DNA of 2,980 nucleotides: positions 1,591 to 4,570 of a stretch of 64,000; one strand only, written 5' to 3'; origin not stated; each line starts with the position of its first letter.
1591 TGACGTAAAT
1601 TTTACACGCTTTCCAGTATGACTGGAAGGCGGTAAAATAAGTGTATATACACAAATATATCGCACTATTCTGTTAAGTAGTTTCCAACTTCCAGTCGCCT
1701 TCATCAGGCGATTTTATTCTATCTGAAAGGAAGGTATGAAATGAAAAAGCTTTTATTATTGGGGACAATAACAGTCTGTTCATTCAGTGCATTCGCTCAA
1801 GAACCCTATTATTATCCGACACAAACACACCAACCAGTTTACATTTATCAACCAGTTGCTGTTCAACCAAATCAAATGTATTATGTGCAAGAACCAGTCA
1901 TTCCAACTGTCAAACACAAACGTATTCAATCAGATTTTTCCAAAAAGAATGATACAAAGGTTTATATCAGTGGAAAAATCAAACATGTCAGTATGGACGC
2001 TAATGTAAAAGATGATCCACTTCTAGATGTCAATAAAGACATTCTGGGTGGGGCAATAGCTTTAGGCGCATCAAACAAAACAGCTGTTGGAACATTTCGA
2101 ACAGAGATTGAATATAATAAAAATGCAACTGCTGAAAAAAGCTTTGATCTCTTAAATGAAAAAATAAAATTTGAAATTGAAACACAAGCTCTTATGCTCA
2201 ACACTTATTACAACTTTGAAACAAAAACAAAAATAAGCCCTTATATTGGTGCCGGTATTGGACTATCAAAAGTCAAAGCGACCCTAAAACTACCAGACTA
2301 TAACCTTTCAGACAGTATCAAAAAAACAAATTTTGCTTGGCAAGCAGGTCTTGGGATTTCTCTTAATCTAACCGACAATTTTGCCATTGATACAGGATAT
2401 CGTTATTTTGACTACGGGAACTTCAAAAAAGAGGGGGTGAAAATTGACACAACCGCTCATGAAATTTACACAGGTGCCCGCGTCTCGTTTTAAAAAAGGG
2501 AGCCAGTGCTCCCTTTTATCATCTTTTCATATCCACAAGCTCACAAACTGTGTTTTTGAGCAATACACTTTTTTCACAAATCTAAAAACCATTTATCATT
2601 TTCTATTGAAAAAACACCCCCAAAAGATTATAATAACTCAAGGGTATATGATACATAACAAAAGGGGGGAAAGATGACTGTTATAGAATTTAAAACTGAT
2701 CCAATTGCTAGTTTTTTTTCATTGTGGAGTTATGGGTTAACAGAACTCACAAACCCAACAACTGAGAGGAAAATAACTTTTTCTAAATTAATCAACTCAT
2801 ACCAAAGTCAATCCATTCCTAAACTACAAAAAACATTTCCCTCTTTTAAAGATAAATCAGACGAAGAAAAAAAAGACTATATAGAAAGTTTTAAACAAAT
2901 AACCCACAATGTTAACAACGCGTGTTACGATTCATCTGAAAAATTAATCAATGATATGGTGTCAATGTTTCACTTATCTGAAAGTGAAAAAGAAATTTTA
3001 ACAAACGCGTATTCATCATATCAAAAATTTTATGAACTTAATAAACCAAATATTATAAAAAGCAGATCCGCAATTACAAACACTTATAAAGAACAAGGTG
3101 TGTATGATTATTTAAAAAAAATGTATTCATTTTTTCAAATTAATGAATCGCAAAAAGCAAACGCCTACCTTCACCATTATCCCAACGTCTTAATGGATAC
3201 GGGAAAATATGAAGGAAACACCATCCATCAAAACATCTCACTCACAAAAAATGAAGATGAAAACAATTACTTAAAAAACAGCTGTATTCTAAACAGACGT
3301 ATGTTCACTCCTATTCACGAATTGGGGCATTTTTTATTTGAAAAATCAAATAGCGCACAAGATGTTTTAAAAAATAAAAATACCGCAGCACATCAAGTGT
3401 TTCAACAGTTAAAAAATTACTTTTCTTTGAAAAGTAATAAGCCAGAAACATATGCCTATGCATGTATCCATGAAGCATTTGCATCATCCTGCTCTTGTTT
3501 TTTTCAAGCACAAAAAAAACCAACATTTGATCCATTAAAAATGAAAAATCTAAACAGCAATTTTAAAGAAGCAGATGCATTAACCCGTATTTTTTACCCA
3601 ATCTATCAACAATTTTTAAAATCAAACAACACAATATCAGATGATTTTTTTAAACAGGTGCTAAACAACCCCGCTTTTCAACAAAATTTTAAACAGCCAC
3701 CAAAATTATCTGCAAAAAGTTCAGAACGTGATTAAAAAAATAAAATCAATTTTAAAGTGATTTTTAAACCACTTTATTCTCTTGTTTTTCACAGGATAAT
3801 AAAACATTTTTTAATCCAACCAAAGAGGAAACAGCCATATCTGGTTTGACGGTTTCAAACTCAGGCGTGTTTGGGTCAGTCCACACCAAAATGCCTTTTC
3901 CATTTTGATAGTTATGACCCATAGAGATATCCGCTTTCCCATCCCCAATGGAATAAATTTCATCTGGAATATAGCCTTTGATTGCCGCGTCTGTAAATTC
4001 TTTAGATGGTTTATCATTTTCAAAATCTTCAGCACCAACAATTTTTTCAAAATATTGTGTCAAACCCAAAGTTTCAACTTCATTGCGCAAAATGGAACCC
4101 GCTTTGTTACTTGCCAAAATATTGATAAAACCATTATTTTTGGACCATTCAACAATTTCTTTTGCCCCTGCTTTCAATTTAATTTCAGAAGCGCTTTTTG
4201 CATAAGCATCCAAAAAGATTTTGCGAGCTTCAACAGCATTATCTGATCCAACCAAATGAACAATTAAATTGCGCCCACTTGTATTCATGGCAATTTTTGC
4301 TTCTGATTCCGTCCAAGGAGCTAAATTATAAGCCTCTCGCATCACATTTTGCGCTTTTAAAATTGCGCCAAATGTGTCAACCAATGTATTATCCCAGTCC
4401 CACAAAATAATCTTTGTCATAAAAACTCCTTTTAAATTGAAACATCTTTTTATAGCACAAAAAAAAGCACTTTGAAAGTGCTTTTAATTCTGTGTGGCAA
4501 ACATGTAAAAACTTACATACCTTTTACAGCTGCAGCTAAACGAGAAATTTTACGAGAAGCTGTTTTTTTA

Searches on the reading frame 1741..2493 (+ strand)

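Call 30: search_protein_families(library=pfam, proteins=[window:1741-2493:+], max_evalue=0.000001)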
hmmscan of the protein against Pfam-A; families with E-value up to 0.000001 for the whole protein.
window:1741-2493:+ (250 aa): 3 families
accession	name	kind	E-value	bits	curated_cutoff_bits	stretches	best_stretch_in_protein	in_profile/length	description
PF13505.12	OMP_b-brl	-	8.7e-15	55.8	28.7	1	67-235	15-162/175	Outer membrane protein beta-barrel domain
PF02462.21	Opacity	-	2.6e-12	47.3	21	1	117-250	6-126/126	Opacity family porin protein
PF01617.23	Surface_Ag_2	-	9.7e-09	35.5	22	1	124-225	115-203/247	Surface antigen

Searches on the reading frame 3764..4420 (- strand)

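Call 30: search_protein_families(library=pfam, proteins=[window:3764-4420:-], max_evalue=0.000001)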
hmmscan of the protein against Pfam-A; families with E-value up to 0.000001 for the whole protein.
window:3764-4420:- (218 aa): 2 families
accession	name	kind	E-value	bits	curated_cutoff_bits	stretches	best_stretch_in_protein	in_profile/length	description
PF13419.12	HAD_2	-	1.4e-25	90.9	23.8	1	5-171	1-171/178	Haloacid dehalogenase-like hydrolase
PF00702.32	Hydrolase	-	1.7e-12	48.6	26.4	1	3-169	2-188/191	haloacid dehalogenase-like hydrolase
